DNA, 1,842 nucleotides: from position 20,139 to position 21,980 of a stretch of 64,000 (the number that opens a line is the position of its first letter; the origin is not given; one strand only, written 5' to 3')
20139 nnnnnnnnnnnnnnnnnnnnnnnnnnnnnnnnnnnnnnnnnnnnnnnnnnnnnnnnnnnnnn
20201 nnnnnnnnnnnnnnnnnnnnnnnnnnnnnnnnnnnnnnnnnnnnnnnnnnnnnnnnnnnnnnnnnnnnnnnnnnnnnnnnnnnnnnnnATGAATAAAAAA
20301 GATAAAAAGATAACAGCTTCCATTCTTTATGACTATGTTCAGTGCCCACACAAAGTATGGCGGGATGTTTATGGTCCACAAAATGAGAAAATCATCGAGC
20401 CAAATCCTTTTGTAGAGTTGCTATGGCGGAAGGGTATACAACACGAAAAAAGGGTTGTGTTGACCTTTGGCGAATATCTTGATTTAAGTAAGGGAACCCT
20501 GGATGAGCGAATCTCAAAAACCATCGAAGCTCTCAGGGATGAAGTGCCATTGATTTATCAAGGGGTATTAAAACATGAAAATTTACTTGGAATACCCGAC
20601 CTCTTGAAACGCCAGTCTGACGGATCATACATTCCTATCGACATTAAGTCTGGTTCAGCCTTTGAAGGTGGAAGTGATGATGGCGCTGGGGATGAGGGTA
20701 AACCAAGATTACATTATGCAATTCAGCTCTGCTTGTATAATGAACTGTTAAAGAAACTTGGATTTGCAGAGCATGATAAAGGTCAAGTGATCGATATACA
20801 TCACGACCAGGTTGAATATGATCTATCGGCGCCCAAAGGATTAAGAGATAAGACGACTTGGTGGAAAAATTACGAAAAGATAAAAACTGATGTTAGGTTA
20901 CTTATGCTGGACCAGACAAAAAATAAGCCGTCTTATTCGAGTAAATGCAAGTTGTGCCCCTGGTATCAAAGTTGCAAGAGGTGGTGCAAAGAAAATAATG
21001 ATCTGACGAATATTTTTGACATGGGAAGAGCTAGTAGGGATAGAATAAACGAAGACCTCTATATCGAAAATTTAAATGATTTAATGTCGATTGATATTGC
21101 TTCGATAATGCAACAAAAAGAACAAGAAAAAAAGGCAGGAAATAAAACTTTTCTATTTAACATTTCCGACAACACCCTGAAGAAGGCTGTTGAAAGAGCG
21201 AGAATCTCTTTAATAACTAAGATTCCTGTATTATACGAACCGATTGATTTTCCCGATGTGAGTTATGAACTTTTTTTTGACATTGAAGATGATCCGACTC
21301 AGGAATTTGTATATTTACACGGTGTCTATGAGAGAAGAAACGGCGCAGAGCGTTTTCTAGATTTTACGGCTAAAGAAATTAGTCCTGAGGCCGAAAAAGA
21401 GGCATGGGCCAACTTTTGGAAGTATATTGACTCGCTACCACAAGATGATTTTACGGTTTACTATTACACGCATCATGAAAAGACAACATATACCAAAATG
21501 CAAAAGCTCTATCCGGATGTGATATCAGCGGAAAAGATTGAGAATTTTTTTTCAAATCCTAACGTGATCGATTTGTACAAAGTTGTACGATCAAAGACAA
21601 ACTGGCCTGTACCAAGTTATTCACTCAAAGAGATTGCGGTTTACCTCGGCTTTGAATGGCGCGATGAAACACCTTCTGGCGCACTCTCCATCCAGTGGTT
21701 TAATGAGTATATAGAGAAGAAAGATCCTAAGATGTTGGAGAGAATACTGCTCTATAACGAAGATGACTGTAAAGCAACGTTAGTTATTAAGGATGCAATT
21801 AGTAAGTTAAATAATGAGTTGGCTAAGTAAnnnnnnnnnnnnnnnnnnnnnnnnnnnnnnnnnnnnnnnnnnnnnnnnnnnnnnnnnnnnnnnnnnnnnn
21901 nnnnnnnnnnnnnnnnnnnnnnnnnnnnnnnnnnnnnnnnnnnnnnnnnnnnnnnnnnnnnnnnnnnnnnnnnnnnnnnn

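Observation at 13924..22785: Six tightly coupled + strand genes interleaving Exonuclease VII (xseAB) with a helicase-nuclease, a WYL-REC protein, a Cas4-like RecB nuclease and a TerB-N protein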

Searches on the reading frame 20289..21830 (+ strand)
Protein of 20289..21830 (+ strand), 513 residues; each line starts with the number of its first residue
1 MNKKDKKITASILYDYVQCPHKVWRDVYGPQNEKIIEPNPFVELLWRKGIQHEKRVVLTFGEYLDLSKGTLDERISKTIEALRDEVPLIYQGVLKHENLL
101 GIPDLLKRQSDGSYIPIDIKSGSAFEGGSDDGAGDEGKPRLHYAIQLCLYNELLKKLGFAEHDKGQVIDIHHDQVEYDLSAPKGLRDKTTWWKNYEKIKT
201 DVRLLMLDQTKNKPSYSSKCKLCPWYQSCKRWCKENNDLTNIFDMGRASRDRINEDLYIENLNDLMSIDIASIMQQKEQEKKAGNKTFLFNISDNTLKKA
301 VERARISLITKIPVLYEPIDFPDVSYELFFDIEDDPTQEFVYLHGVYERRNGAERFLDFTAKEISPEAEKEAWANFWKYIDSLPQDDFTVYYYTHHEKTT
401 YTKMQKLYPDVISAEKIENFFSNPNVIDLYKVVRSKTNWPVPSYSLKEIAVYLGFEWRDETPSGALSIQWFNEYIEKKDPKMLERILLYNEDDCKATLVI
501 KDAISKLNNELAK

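Call 3: search_protein_families(library=pfam, proteins=[window:20289-21830:+], max_evalue=0.01)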
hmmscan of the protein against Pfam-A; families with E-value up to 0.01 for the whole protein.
window:20289-21830:+ (513 aa): 3 families
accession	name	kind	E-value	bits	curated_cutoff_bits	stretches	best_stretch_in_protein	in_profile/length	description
PF13482.12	RNase_H_2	-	1.3e-27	97.2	22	1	328-503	1-163/165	RNase_H superfamily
PF12705.13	PDDEXK_1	-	2.6e-06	28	22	1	40-230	62-247/247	PD-(D/E)XK nuclease superfamily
PF11074.14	DUF2779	-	0.0084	16.8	23.3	0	356-436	41-114/126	Domain of unknown function(DUF2779)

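Call 4: search_protein_families(library=ncbifam, proteins=[window:20289-21830:+], max_evalue=0.01)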
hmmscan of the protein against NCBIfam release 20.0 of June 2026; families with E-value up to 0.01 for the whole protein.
window:20289-21830:+ (513 aa): 2 families
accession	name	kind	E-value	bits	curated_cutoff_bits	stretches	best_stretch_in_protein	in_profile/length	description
TIGR03491.1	TIGR03491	subfamily_domain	3.7e-72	243.8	97.45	1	8-502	1-460/462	TM0106 family RecB-like putative nuclease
TIGR00372.1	cas4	equivalog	1.9e-10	40.9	65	1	71-230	38-179/180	CRISPR-associated protein Cas4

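Call 5: search_protein_families(library=padloc, proteins=[window:20289-21830:+], max_evalue=0.01)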
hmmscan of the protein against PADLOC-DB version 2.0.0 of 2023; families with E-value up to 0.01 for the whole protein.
window:20289-21830:+ (513 aa): 4 families
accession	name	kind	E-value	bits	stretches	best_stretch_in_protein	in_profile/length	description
PDLC00944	Cas4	-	1.1e-11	43.3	1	11-230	4-177/177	Cas4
PDLC00943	Cas4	-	4.9e-11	40.9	1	71-230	38-179/180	CRISPR-associated protein Cas4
PDLC01250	Cas4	-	5.6e-11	41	1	9-230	2-168/168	"CAS-I,CAS-II,CAS-III,CAS-IV,CAS-V,CAS-VI; acquisition_associated"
PDLC01447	Cas4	-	8.3e-09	34.1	1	6-232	3-160/161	"CAS-I,CAS-II,CAS-III,CAS-IV,CAS-V,CAS-VI; acquisition_associated"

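Call 33: find_homologous_proteins(query=window:20289-21830:+, max_evalue=1e-20)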
Query window:20289-21830:+ (513 aa): 1055 proteins with E <= 1e-20 among 8000 candidates; the best 120 are listed.
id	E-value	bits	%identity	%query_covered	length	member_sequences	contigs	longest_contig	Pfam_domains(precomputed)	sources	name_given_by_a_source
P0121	0.0e+0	1189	100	100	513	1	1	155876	PF12705.14,PF13482.13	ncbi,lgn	-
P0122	1.0e-276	936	77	98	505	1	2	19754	PF13482.13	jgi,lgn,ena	-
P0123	1.5e-272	923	76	98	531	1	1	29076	PF12705.14,PF13482.13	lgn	-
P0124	4.4e-271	918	76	98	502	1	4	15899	PF12705.14,PF13482.13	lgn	-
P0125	5.4e-268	908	74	98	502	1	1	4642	PF12705.14,PF13482.13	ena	-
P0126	1.2e-266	903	76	97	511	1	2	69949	PF12705.14,PF13482.13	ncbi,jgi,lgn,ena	ncbi:MAG: TM0106 family RecB-like putative nuclease [Candidatus Berkelbacteria bacterium]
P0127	1.2e-254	864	71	98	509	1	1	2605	PF12705.14,PF13482.13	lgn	-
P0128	2.4e-242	823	68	98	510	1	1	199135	PF12705.14,PF13482.13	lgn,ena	-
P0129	1.2e-237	808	67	98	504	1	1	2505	PF12705.14,PF13482.13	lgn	-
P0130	3.3e-236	803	68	98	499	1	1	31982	PF13482.13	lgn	-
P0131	5.7e-235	799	66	98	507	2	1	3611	PF13482.13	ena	-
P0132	6.8e-235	798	67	99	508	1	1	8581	PF13482.13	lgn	-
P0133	1.5e-234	797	65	98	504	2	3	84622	PF13482.13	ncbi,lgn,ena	-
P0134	1.6e-234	797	66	97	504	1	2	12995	PF12705.14,PF13482.13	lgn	-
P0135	4.3e-234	796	66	97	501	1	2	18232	PF13482.13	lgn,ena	-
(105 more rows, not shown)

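Call 34: find_related_loci(query=window:20289-21830:+, collection=metagenome_contigs, flank=10000)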
Query window:20289-21830:+ (513 aa) in metagenome_contigs; peptide patterns used: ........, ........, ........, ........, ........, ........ (x = any residue, [..] = any of these).
192 stretches matched a pattern; 25 encode a relative of the query (tblastn E <= 1e-3); 25 distinct loci.
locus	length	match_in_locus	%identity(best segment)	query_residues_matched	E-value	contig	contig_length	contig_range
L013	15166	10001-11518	64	4-509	0e+0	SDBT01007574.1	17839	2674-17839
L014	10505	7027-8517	63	8-510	0e+0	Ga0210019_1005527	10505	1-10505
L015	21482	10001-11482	63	8-507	0e+0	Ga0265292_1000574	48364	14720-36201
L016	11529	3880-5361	63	8-507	0e+0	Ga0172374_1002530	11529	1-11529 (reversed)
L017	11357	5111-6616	58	6-513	0e+0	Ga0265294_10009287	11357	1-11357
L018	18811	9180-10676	58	7-511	0e+0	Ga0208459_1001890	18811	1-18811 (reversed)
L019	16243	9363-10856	58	6-509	0e+0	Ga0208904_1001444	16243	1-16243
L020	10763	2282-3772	57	5-507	0e+0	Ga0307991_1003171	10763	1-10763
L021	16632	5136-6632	57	7-511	0e+0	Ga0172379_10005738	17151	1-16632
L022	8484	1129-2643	57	1-511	0e+0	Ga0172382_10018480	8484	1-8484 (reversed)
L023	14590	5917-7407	58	8-509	0e+0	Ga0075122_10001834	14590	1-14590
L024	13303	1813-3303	58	8-509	0e+0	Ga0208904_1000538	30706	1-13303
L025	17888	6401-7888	58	7-508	0e+0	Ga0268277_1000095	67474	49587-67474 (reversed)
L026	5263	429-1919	59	7-509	0e+0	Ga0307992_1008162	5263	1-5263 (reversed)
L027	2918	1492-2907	58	2-479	0e+0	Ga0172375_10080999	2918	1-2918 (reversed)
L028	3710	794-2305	57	4-513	0e+0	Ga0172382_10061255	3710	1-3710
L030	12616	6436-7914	54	8-507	0e+0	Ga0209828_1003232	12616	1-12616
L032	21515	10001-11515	64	4-509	0e+0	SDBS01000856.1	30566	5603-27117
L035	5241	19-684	68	287-508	7e-99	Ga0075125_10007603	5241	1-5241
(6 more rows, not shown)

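Call 35: find_related_loci(query=window:20289-21830:+, collection=viral_contigs, flank=10000)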
Query window:20289-21830:+ (513 aa) in viral_contigs; peptide patterns used: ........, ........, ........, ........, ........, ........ (x = any residue, [..] = any of these).
22 stretches matched a pattern, but none encodes a relative of the query by tblastn (E <= 1e-3).

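Call 43: search_protein_families(library=pfam, proteins=[L014:2434-5430:+, L014:5417-7021:+, L016:497-3868:+, L017:805-3684:+, L017:3677-5020:+, L021:2676-5126:+, L019:6315-8891:+, L025:6102-6401:+, L020:546-1748:+, L030:4880-6379:+], max_evalue=0.001)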
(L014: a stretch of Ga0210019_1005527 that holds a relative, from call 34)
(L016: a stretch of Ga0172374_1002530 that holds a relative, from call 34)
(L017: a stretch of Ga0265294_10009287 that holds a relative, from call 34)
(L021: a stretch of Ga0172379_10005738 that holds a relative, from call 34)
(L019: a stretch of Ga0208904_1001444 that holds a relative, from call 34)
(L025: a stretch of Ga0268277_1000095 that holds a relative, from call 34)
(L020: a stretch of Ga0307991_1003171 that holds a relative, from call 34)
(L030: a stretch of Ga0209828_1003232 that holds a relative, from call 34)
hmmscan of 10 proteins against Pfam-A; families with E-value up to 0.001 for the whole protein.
L014:2434-5430:+ (998 aa): 5 families
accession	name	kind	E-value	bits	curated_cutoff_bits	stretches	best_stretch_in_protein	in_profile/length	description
PF07669.17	Eco57I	-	2.6e-36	125.7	25.3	1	446-617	1-171/171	Eco57I restriction-modification methylase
PF02384.22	N6_Mtase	-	2.8e-14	53.6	20.4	1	323-658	3-260/311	N-6 DNA Methylase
PF20473.4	MmeI_Mtase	-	1.6e-09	37.8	27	1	385-572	17-187/259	MmeI, DNA-methyltransferase domain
PF04313.20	HSDR_N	-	6.9e-07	29.8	25.1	1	30-140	2-193/198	Type I restriction enzyme R protein N terminus (HSDR_N)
PF12950.13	TaqI_C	-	3.3e-05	24.6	26.5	1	812-917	30-118/118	TaqI-like C-terminal specificity domain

L014:5417-7021:+ (534 aa): 6 families
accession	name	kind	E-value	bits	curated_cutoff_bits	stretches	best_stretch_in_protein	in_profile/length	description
PF22837.1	M_Eco57I_C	-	6.3e-36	124.7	27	1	251-506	4-257/283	Type II methyltransferase M.Eco57I, C-terminal domain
PF07669.17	Eco57I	-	3.9e-18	66.6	25.3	1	72-197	54-170/171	Eco57I restriction-modification methylase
PF02384.22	N6_Mtase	-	1.1e-14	55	20.4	1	9-220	21-241/311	N-6 DNA Methylase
PF20473.4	MmeI_Mtase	-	1.8e-05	24.5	27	1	100-185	134-219/259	MmeI, DNA-methyltransferase domain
PF05175.20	MTS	-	0.00059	19.9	23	0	31-112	27-109/170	Methyltransferase small domain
PF13489.12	Methyltransf_23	-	0.00064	19.9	27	0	19-106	6-86/164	Methyltransferase domain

L016:497-3868:+ (1123 aa): 3 families
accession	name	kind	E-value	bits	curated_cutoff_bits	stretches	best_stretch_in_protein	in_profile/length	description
PF02384.22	N6_Mtase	-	5.1e-30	105.3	20.4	1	343-617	3-242/311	N-6 DNA Methylase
PF07669.17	Eco57I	-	4.5e-09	37.1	25.3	1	462-590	49-168/171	Eco57I restriction-modification methylase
PF01170.24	UPF0020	-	0.0001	22.5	22.3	1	380-511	21-134/197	RMKL-like, methyltransferase domain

L017:805-3684:+ (959 aa): 3 families
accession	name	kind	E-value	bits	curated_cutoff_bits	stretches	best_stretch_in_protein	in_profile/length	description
PF07728.20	AAA_5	-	2.6e-16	60.3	22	1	695-824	26-139/139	AAA domain (dynein-related subfamily)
PF12102.13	MrcB_N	-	5.2e-06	26.7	25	1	213-364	21-181/183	MrcB-like, N-terminal domain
PF00004.35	AAA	-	1.7e-05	25.7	21.2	0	544-585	2-41/131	ATPase family associated with various cellular activities (AAA)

L017:3677-5020:+ (447 aa): 1 family
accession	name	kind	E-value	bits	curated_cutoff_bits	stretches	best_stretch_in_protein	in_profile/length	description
PF10117.15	McrBC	-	2.3e-81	273.7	23.9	1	64-396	2-318/318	McrBC 5-methylcytosine restriction system component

L021:2676-5126:+ (816 aa): 0 families

L019:6315-8891:+ (858 aa): 2 families
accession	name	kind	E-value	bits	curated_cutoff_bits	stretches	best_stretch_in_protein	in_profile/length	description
PF04851.21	ResIII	-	4.8e-33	114.8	22.5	1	35-231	2-163/164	Type III restriction enzyme, res subunit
PF00270.35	DEAD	-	9e-08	32.5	26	1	66-231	18-161/167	DEAD/DEAH box helicase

L025:6102-6401:+ (99 aa): 0 families

L020:546-1748:+ (400 aa): 5 families
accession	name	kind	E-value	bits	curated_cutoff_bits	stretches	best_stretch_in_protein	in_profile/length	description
PF13091.12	PLDc_2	-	7.3e-26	91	27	1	41-169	3-130/132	PLD-like domain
PF00614.28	PLDc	-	2.6e-07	30.8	21.9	1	120-141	5-26/28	Phospholipase D Active site motif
PF13730.12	HTH_36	-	4.5e-07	30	25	1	328-363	22-55/55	Helix-turn-helix domain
PF13545.12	HTH_Crp_2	-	0.00025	21.4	27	0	335-370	24-59/70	Crp-like helix-turn-helix domain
PF09565.16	RE_NgoFVII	-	0.00051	19.8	23.8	0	133-173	110-151/162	NgoFVII restriction endonuclease N-terminal PLD domain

L030:4880-6379:+ (499 aa): 1 family
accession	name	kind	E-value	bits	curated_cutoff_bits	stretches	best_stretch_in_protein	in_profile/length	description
PF02646.22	RmuC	-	1.8e-100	336.3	26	1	195-492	1-290/291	RmuC family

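Call 44: search_protein_families(library=pfam, proteins=[L022:2643-5339:+, L020:3803-5086:+, L020:5070-7277:+, L026:1980-3071:+, L028:2289-3371:+, L015:11496-12458:+, L032:8504-9484:+, L032:11558-12745:+, L023:11380-12441:+, L023:326-1318:+], max_evalue=0.001)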
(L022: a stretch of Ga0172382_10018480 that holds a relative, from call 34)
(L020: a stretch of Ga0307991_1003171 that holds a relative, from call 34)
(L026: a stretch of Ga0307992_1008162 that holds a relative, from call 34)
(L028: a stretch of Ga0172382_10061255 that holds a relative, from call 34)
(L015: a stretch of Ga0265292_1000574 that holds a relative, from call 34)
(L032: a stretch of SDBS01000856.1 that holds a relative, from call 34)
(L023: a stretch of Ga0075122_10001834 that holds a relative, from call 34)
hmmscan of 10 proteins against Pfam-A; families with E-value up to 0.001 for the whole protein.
L022:2643-5339:+ (898 aa): 7 families
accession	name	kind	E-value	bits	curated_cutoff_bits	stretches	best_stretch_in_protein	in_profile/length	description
PF01443.25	Viral_helicase1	-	5.3e-19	69.4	21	2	513-617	2-100/228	Viral superfamily 1 RNA helicase core domain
PF13604.12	AAA_30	-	6.9e-19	68.8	27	1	499-658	7-170/191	AAA domain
PF13245.12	AAA_19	-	1.8e-12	48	25.1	1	508-616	10-131/134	AAA domain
PF13538.12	UvrD_C_2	-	2.4e-12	47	27.4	1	820-865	2-50/52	UvrD-like helicase C-terminal domain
PF09848.15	SLFN-g3_helicase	-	7.3e-07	29.2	24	1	511-588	3-91/354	Schlafen group 3, DNA/RNA helicase domain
PF13086.12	AAA_11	-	8.9e-06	26.1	27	0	573-617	211-253/257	AAA domain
PF07728.20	AAA_5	-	0.00092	19.7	22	0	513-597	3-86/139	AAA domain (dynein-related subfamily)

L020:3803-5086:+ (427 aa): 1 family
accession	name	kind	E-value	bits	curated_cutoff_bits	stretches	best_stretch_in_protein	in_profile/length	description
PF11340.13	DUF3142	-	5e-30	105.5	30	1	123-302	31-202/202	Protein of unknown function (DUF3142)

L020:5070-7277:+ (735 aa): 5 families
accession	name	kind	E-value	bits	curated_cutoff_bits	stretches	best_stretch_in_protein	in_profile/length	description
PF13174.12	TPR_6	-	6.1e-06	27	26.3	0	197-220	2-25/33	Tetratricopeptide repeat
PF07719.23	TPR_2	-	6.9e-06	26.2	27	0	158-185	3-30/34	Tetratricopeptide repeat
PF12895.13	ANAPC3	-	5.8e-05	23.7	27.2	0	342-390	29-79/82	Anaphase-promoting complex, cyclosome, subunit 3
PF00515.34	TPR_1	-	0.00016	21.8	27.8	0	197-220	3-26/34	Tetratricopeptide repeat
PF13424.12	TPR_12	-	0.00064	20.3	30.1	0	159-223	6-73/77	Tetratricopeptide repeat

L026:1980-3071:+ (363 aa): 2 families
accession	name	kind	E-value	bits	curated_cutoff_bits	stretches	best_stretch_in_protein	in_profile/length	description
PF01096.23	Zn_ribbon_TFIIS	-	0.00015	22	21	0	157-189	5-37/39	Transcription factor S-II (TFIIS)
PF12760.12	Zn_ribbon_IS1595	-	0.00028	21.2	25.4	0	98-140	18-45/46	Transposase zinc-ribbon domain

L028:2289-3371:+ (360 aa): 2 families
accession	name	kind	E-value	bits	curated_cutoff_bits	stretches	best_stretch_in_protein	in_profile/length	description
PF13508.13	Acetyltransf_7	-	1.6e-05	25.6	27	1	279-341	29-82/84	Acetyltransferase (GNAT) domain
PF00583.31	Acetyltransf_1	-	0.00027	21.6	20.7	1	281-341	61-116/116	Acetyltransferase (GNAT) family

L015:11496-12458:+ (320 aa): 1 family
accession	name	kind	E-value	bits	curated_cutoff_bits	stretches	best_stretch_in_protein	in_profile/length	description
PF12358.13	DUF3644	-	1.4e-54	185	27.6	1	13-198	1-183/183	Domain of unknown function (DUF3644)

L032:8504-9484:+ (326 aa): 3 families
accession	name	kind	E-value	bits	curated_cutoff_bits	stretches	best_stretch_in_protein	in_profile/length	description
PF22788.2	COP9_hel_rpt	-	9.9e-06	25.7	27.2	1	180-265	107-195/232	COP9 signalosome complex subunit 3, N-terminal helical repeats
PF07719.23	TPR_2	-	7.5e-05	23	27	0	237-265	3-31/34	Tetratricopeptide repeat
PF13181.12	TPR_8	-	0.00029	21.2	25.7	0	237-263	3-29/34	Tetratricopeptide repeat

L032:11558-12745:+ (395 aa): 1 family
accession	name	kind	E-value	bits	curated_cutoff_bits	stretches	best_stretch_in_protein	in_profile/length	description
PF13289.12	SIR2_2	-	2.5e-18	67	24.5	1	160-301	2-111/141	SIR2-like domain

L023:11380-12441:+ (353 aa): 0 families

L023:326-1318:+ (330 aa): 15 families
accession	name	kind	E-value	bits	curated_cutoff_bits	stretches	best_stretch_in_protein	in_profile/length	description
PF13424.12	TPR_12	-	6.8e-11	42.7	30.1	0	133-155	9-31/77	Tetratricopeptide repeat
PF00515.34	TPR_1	-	8.3e-11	41.7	27.8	1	130-156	4-30/34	Tetratricopeptide repeat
PF13414.12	TPR_11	-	2.1e-09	37.3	26.8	0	136-156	3-23/42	TPR repeat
PF13428.12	TPR_14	-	2.9e-09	37.1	23.5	0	132-162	6-36/44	Tetratricopeptide repeat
PF14559.12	TPR_19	-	4.2e-09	37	25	1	114-161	11-59/68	Tetratricopeptide repeat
PF13181.12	TPR_8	-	1.3e-08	34.8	25.7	1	129-155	3-29/34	Tetratricopeptide repeat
PF07719.23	TPR_2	-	1.9e-08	34.2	27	1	130-158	4-32/34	Tetratricopeptide repeat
PF13176.12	TPR_7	-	1.4e-07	31.5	27.9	0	129-161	1-35/36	Tetratricopeptide repeat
PF13432.12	TPR_16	-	2.9e-07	31.2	32.7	0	133-192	3-58/65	Tetratricopeptide repeat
PF13374.12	TPR_10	-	1.3e-06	28.6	27.5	0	133-154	8-29/42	Tetratricopeptide repeat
PF23914.1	TPR_CcmH_CycH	-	3.2e-05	24.3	42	0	64-156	60-150/158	Cytochrome c-type biogenesis protein H TPR domain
PF13431.12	TPR_17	-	8.7e-05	22.9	24.4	0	77-102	2-25/34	Tetratricopeptide repeat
PF13174.12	TPR_6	-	0.00017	22.4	26.3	0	60-82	6-28/33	Tetratricopeptide repeat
PF25063.1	ARM_TT21_C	-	0.00023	21.6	35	0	68-198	35-162/209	Tetratricopeptide repeat protein 21 C-terminal ARM domain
PF12569.14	NatA_aux_su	-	0.00024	20.6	33.3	1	30-106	14-87/515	N-terminal acetyltransferase A, auxiliary subunit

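Call 46: search_solved_structures(query=window:20289-21830:+, show_alignments=2, max_evalue=0.01)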
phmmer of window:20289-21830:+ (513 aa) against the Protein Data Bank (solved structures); distinct sequences matched with E-value up to 0.01: 0.

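Call 63: search_protein_families(library=padloc, proteins=[L023:1323-5906:+], max_evalue=0.001)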
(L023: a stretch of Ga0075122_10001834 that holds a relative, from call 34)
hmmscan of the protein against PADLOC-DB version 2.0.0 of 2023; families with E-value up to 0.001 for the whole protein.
L023:1323-5906:+ (1527 aa): 7 families
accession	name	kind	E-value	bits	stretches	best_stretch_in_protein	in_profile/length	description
PDLC05009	PDC-S37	-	6.6e-44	148.1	2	958-1243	928-1196/1550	-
PDLC03924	MkoC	-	6.5e-39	131.8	2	966-1240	669-940/1136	-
PDLC03920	MkoA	-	2.7e-36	123.3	2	967-1238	791-1070/1112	-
PDLC03921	MkoA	-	4.7e-21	72.3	2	963-1237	1292-1560/1607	-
PDLC02194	Hhe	-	3e-19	65.8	2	947-1241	1360-1635/1911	-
PDLC04140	mad8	-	2.1e-05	22.2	1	472-663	29-180/314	mads_8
PDLC02895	DpdJ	-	0.00038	15.4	0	967-1244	192-454/2112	DpdJ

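Call 75: search_protein_families(library=pfam, proteins=[L023:7499-9010:+, L025:7902-8843:+], max_evalue=0.1)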
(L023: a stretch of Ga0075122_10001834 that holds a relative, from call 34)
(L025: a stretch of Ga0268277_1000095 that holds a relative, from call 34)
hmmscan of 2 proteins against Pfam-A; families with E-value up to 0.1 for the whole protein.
L023:7499-9010:+ (503 aa): 4 families
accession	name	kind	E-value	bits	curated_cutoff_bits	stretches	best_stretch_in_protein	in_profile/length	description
PF02601.20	Exonuc_VII_L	-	2.2e-65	221.7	35.9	1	209-494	1-314/315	Exonuclease VII, large subunit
PF00570.28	HRDC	-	2.4e-20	72.7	23.8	1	3-69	2-68/68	HRDC domain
PF13742.12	tRNA_anti_2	-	4.1e-16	59.4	27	1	95-185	2-94/95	OB-fold nucleic acid binding domain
PF01336.31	tRNA_anti-codon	-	2e-07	31.3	27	1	113-187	2-74/75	OB-fold nucleic acid binding domain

L025:7902-8843:+ (313 aa): 1 family
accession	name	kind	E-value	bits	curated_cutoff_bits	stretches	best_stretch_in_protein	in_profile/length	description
PF13208.11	TerB_N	-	6e-16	59.2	25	1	70-144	30-108/207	TerB N-terminal domain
